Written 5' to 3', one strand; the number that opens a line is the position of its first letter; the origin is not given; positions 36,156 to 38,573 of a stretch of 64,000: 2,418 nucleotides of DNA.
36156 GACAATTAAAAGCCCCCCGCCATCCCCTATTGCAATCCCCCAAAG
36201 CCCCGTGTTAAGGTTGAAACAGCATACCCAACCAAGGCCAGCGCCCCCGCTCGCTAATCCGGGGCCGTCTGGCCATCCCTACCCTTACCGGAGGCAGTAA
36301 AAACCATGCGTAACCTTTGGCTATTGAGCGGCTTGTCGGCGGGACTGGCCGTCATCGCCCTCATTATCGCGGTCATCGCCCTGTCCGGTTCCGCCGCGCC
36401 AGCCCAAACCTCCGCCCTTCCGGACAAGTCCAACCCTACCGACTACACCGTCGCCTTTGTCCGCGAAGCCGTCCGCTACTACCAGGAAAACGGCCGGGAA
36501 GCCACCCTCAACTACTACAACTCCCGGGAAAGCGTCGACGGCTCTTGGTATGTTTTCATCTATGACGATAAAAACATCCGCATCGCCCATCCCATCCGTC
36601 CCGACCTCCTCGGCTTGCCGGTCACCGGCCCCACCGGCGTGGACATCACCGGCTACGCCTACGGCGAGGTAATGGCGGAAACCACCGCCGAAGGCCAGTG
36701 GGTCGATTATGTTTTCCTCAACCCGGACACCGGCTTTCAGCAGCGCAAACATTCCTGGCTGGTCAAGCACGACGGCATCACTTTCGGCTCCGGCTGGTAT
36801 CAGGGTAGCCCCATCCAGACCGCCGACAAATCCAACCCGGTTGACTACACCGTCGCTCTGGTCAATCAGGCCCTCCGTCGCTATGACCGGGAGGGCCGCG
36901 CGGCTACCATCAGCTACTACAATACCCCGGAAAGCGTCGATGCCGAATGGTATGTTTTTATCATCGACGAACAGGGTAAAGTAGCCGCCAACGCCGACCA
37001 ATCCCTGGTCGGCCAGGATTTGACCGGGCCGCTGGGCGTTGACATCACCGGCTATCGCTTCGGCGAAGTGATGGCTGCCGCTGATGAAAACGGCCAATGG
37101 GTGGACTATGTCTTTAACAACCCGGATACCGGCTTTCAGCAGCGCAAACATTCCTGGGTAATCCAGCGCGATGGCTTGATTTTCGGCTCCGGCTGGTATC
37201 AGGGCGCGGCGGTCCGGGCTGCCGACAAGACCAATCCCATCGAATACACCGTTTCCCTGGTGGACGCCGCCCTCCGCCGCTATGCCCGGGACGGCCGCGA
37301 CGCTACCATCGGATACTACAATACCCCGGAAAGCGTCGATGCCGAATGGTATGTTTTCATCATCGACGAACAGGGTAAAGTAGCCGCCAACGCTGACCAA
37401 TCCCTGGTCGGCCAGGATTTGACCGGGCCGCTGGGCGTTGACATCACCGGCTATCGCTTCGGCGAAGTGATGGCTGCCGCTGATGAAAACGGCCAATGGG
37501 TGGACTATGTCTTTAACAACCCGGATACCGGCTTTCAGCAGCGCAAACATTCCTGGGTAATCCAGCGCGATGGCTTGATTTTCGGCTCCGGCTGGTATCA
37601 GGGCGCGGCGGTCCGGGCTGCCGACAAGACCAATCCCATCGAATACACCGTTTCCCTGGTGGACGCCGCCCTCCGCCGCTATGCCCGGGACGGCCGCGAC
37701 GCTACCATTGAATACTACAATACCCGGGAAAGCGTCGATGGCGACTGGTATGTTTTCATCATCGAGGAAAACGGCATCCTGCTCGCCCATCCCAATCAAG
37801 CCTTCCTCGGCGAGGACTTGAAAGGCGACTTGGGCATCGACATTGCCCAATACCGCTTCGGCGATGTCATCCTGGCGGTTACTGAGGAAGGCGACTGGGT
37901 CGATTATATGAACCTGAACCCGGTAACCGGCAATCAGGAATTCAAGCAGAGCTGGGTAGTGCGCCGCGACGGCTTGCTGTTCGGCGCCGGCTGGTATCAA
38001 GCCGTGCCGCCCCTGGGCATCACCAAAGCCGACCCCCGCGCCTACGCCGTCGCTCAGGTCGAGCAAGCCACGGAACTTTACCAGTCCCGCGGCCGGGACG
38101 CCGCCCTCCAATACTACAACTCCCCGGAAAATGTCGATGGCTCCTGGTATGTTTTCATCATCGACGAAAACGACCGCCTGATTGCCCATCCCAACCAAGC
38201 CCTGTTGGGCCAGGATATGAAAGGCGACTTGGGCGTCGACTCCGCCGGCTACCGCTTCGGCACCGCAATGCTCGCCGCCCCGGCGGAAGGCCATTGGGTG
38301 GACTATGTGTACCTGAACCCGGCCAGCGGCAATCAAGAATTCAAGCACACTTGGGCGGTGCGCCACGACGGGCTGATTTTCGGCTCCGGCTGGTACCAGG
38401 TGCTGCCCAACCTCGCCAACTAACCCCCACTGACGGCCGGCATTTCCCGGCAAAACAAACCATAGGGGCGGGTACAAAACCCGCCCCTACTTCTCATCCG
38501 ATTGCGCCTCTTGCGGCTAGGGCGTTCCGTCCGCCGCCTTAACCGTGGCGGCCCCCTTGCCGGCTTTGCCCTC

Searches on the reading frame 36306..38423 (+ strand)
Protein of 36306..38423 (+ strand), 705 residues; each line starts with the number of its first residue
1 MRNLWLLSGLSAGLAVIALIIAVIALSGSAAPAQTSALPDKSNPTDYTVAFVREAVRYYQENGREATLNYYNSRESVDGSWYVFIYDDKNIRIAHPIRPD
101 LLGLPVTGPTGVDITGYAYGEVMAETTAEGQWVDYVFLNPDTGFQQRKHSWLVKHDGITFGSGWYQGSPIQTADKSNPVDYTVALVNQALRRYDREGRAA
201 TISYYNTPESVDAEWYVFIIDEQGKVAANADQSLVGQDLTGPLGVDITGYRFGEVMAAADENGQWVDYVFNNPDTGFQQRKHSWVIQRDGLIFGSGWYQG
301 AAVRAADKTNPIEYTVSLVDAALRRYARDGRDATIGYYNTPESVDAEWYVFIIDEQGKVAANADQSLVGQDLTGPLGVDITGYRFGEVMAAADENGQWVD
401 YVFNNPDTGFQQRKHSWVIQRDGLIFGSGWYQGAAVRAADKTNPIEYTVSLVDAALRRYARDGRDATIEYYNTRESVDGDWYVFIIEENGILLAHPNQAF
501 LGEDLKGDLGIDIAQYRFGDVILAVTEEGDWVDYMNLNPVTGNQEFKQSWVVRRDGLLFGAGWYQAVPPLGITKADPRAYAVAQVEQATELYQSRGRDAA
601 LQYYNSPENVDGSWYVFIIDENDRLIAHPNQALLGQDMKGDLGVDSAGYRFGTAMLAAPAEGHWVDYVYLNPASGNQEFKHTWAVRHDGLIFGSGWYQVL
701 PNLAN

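Call 21: search_protein_families(library=pfam, proteins=[window:36306-38423:+], max_evalue=0.001)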
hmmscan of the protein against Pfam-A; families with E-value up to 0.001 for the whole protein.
window:36306-38423:+ (705 aa): 6 families
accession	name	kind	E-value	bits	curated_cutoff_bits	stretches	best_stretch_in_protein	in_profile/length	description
PF08269.17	dCache_2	-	1.1e-29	104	26.5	3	345-551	92-278/298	Cache domain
PF17200.10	sCache_2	-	3.6e-28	98.9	25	4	584-680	25-122/155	Single Cache domain 2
PF17203.10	sCache_3_2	-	7.5e-23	81.6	28.4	0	602-640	42-80/140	Single cache domain 3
PF02743.24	dCache_1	-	1.2e-07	32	45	0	482-506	169-189/240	Cache domain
PF23156.1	DUF7054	-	6.9e-05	23.2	27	0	184-202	30-48/85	Domain of unknown function (DUF7054)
PF11141.13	DUF2914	-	0.00015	21.8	23.6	0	608-628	38-57/62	Protein of unknown function (DUF2914)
